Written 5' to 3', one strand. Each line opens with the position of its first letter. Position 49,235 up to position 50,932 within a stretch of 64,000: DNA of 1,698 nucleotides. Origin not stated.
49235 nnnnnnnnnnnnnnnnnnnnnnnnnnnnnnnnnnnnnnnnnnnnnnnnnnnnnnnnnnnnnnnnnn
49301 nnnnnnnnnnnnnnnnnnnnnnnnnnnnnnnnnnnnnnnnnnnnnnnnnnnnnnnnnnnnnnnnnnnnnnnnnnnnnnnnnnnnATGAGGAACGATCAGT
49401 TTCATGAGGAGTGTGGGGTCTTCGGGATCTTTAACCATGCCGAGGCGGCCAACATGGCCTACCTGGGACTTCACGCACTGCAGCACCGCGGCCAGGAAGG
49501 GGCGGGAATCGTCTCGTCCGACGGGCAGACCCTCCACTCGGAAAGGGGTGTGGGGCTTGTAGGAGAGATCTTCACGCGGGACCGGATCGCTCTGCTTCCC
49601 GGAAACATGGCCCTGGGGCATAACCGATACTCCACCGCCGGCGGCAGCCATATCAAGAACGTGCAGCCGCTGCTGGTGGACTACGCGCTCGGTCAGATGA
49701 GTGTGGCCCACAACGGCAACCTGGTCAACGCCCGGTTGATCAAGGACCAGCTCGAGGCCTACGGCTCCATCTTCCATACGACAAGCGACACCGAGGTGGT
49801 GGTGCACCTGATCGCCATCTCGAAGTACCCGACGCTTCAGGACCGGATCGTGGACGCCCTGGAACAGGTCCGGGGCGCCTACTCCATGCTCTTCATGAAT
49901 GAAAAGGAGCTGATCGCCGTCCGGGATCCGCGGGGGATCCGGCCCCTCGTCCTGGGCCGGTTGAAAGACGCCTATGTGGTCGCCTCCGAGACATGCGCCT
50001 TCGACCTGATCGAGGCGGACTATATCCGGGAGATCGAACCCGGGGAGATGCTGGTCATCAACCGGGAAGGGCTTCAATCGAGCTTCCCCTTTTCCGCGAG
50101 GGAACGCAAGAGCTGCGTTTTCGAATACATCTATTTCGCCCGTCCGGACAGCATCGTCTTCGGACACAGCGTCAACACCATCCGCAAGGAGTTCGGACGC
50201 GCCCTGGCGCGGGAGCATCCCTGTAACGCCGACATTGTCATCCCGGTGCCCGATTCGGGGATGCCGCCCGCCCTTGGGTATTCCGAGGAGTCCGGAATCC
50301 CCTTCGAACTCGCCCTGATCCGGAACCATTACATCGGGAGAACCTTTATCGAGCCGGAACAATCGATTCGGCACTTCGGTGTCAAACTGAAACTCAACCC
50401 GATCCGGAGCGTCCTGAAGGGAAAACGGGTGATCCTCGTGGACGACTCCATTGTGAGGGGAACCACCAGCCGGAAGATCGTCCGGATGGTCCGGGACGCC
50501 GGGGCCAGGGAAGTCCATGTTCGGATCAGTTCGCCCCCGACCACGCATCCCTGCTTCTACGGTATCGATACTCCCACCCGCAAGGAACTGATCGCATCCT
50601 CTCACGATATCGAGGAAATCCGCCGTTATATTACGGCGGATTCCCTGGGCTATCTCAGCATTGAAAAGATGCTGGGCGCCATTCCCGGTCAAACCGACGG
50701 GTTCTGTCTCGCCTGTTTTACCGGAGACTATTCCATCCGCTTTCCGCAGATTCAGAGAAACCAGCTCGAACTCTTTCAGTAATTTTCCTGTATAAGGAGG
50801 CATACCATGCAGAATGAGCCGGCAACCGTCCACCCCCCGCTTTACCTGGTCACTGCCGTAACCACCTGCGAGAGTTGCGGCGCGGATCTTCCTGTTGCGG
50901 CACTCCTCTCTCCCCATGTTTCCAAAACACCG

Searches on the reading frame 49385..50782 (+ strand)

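Call 73: search_protein_families(library=pfam, proteins=[window:49385-50782:+], max_evalue=0.00001)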
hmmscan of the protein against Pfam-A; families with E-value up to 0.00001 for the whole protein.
window:49385-50782:+ (465 aa): 3 families
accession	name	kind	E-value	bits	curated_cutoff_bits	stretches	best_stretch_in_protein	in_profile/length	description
PF13522.11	GATase_6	-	7.9e-19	68.4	27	1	71-202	8-130/130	Glutamine amidotransferase domain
PF13537.11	GATase_7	-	1.4e-18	67.5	25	1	90-206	10-121/123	Glutamine amidotransferase domain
PF00156.33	Pribosyltran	-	5.1e-07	29.6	26.3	1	280-379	28-120/158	Phosphoribosyl transferase domain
